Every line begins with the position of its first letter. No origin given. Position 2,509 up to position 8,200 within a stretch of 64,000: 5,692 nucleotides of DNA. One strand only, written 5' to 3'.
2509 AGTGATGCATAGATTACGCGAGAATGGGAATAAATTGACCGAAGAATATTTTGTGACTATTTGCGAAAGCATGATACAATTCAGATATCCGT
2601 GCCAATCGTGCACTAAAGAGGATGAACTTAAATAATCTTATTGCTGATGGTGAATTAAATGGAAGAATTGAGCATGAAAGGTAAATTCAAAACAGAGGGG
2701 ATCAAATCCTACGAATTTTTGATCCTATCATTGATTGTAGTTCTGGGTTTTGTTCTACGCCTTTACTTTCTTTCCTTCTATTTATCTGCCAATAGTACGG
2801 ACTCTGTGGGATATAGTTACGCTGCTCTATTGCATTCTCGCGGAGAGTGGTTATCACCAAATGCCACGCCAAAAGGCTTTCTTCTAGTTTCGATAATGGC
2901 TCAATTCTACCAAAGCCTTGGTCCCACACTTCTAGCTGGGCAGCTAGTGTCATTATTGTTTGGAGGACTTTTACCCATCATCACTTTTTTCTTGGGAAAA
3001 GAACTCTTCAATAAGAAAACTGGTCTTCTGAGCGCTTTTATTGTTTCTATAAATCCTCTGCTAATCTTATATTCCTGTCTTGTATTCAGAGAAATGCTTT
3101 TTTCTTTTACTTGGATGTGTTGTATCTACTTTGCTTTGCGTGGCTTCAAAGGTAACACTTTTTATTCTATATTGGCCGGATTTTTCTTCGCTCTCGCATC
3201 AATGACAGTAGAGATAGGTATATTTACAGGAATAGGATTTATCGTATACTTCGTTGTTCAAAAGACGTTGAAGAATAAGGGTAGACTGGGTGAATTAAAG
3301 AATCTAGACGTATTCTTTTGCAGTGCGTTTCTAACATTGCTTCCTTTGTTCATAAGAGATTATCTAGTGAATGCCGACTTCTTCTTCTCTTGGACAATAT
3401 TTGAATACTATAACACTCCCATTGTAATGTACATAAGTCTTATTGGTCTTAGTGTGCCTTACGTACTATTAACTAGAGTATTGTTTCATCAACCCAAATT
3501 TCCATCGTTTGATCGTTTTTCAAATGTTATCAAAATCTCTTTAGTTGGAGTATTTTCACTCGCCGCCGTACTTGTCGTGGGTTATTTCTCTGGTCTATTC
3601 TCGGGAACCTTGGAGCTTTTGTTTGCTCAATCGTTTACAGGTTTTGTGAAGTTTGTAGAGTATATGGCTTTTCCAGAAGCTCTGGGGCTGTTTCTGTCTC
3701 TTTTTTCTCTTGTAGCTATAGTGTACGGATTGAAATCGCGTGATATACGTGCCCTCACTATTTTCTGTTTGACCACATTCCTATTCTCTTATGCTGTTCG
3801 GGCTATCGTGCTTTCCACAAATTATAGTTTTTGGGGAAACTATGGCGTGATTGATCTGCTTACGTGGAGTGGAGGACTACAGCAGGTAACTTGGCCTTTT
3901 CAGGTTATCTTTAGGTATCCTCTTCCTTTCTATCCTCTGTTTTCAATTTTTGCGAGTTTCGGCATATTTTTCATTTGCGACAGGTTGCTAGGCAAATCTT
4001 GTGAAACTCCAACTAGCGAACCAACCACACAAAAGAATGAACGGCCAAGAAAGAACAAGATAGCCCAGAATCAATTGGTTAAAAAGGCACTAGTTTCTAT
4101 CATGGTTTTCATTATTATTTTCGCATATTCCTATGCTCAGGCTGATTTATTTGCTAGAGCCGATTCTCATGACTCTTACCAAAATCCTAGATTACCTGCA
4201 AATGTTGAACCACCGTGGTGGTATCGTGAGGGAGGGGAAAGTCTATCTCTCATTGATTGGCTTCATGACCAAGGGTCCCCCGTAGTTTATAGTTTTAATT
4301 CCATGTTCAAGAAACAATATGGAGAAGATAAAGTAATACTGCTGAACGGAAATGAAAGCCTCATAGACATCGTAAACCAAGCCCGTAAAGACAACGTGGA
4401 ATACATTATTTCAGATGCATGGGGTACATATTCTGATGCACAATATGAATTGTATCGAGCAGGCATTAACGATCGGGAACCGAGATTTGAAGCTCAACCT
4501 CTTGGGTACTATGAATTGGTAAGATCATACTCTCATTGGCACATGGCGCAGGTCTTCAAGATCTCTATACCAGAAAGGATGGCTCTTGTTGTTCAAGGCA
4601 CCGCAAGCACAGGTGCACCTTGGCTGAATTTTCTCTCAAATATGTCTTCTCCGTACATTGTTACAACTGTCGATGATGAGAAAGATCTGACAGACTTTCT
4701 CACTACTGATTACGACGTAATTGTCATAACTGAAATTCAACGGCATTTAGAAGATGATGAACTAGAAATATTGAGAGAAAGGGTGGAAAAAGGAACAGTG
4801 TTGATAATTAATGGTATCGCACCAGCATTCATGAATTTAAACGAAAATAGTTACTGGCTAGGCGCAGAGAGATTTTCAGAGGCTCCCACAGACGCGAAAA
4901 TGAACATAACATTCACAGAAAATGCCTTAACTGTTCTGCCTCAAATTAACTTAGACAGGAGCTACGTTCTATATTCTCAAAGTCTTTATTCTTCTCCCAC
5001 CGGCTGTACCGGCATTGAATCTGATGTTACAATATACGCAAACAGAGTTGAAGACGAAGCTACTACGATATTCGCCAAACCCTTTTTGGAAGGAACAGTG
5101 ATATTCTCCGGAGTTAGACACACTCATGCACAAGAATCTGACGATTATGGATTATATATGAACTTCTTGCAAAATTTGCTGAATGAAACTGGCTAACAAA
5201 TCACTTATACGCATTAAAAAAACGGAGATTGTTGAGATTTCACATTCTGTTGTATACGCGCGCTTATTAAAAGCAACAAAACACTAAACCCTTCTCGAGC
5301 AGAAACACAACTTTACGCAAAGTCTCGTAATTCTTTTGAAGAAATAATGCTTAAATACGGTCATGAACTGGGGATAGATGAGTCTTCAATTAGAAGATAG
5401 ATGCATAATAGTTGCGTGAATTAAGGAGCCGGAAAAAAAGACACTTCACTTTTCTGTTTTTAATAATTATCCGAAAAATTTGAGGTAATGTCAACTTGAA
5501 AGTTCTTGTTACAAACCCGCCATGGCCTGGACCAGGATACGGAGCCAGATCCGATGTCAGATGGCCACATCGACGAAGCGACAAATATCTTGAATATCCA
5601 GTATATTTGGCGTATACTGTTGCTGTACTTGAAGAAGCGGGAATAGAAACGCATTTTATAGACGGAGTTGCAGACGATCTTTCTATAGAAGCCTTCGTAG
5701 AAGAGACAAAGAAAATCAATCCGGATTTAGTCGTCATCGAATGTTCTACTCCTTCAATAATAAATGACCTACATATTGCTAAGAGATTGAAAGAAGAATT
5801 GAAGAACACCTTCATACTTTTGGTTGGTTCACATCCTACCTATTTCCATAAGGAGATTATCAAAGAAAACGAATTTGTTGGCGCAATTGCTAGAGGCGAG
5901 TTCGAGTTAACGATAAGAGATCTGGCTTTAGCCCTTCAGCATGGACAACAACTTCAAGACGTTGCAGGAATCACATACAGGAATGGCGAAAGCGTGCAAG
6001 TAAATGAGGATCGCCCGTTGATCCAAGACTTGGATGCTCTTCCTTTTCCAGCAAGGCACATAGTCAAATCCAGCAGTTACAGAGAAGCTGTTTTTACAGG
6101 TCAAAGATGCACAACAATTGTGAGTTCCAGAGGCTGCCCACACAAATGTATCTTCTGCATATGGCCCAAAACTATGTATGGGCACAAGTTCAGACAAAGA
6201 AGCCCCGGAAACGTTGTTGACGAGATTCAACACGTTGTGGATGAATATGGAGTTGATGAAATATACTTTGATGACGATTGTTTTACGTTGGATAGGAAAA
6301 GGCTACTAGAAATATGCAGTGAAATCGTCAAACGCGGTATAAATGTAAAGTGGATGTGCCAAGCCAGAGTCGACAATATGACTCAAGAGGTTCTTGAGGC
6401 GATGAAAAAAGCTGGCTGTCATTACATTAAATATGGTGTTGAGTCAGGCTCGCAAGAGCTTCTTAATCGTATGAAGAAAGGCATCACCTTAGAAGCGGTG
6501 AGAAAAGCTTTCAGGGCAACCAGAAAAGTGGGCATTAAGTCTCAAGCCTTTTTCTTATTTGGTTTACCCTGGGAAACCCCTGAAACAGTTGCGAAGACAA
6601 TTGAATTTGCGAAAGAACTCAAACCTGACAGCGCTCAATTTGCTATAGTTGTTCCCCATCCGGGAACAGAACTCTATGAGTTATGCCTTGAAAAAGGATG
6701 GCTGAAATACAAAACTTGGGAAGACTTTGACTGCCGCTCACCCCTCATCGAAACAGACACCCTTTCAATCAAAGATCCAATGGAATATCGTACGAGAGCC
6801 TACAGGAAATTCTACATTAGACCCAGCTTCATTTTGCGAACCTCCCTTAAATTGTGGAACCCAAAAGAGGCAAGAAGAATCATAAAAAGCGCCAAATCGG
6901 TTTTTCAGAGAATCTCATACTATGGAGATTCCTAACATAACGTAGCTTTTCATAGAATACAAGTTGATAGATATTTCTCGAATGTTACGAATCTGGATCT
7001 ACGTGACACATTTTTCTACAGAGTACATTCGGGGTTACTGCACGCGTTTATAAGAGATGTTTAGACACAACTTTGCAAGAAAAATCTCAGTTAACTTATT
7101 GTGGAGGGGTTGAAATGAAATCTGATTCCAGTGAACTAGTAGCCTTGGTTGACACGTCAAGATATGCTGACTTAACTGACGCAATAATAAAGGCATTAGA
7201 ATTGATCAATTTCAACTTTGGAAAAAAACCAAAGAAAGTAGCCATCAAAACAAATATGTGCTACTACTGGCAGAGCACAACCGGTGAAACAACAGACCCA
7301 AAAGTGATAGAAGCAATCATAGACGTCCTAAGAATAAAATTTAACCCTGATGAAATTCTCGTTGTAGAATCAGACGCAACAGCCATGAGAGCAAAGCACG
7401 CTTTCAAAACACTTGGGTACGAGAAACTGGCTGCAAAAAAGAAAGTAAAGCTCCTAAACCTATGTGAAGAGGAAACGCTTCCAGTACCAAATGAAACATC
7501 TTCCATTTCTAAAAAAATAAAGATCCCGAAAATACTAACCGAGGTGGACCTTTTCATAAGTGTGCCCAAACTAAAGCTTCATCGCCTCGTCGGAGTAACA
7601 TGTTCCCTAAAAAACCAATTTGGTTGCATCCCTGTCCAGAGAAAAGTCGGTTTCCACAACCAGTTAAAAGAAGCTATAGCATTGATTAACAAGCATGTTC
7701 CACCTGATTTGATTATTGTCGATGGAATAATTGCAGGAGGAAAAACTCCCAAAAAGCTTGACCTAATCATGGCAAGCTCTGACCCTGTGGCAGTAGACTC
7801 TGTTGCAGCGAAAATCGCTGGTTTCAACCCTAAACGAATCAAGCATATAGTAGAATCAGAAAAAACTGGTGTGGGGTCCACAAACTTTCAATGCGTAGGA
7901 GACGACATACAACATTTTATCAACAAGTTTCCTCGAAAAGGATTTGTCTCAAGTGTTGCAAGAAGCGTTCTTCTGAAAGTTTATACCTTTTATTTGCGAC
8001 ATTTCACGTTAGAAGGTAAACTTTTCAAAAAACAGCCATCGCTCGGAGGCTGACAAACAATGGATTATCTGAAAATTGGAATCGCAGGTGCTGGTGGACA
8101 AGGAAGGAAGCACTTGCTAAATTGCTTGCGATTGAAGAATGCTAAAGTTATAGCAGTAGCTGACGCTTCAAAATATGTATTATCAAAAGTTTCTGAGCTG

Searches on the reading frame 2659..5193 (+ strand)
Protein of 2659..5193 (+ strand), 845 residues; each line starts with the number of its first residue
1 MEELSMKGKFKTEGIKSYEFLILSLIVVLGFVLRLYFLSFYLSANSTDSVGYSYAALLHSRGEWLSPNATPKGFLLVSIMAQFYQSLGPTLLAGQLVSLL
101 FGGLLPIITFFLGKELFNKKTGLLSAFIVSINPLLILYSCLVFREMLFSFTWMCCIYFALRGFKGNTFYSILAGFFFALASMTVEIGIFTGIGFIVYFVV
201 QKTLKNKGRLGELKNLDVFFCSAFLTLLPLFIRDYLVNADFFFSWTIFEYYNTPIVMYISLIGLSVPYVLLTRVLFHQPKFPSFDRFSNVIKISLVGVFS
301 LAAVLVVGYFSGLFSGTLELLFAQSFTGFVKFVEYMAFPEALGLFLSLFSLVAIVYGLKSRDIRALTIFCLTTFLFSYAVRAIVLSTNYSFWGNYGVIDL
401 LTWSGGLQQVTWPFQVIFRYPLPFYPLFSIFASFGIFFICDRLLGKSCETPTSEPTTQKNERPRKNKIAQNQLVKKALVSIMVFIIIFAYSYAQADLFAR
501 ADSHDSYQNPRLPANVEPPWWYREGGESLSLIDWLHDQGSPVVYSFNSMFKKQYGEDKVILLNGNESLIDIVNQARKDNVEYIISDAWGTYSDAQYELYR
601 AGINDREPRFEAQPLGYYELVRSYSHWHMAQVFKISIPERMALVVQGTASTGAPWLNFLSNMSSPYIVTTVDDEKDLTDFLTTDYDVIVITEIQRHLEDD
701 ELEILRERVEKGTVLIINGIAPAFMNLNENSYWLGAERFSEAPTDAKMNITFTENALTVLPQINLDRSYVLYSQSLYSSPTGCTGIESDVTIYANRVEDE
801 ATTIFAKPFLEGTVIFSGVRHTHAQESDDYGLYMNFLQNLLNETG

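Call 9: search_protein_families(library=pfam, proteins=[window:2659-5193:+], max_evalue=0.001)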
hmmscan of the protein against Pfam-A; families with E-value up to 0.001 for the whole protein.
window:2659-5193:+ (845 aa): 1 family
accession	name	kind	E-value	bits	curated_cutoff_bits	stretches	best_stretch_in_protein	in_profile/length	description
PF13231.12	PMT_2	-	2e-10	41.6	26.1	1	81-205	10-139/160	Dolichyl-phosphate-mannose-protein mannosyltransferase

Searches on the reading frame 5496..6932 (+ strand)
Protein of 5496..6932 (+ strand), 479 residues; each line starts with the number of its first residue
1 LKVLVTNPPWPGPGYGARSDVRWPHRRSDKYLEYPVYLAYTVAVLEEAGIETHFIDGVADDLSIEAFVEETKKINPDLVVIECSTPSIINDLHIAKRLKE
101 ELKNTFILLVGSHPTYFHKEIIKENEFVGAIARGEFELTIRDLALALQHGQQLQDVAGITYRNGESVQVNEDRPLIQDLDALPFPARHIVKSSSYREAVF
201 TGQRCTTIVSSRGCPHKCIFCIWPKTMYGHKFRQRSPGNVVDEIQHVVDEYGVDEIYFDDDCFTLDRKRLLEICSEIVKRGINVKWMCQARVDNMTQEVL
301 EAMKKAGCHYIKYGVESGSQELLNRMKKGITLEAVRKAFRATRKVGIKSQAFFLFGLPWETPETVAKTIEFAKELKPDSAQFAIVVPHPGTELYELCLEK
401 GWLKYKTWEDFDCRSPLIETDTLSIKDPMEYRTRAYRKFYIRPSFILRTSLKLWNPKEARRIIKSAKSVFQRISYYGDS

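Call 9: search_protein_families(library=pfam, proteins=[window:5496-6932:+], max_evalue=0.001)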
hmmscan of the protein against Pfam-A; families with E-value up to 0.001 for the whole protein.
window:5496-6932:+ (479 aa): 2 families
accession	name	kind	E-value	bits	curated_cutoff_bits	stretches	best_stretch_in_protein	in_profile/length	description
PF04055.27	Radical_SAM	-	1.1e-24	87.9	29.5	1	208-372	1-166/166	Radical SAM superfamily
PF02310.24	B12-binding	-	4.4e-14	52.8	32.1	1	31-143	10-120/121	B12 binding domain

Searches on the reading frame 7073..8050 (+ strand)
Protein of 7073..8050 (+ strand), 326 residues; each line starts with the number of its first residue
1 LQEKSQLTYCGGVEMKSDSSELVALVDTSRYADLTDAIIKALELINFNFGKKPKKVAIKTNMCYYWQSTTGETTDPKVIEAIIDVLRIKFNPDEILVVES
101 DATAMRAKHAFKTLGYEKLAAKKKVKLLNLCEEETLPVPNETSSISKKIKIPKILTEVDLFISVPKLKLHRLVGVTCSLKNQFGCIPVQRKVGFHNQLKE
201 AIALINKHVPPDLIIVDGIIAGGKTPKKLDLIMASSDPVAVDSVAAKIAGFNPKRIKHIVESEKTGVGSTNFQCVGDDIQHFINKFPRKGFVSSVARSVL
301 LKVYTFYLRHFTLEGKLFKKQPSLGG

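Call 8: search_protein_families(library=pfam, proteins=[window:7073-8050:+], max_evalue=0.001)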
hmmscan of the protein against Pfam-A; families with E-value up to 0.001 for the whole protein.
window:7073-8050:+ (326 aa): 1 family
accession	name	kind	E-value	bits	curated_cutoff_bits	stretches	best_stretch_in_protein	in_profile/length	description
PF04015.17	DUF362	-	1.1e-44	153.4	24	1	56-247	1-200/200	Domain of unknown function (DUF362)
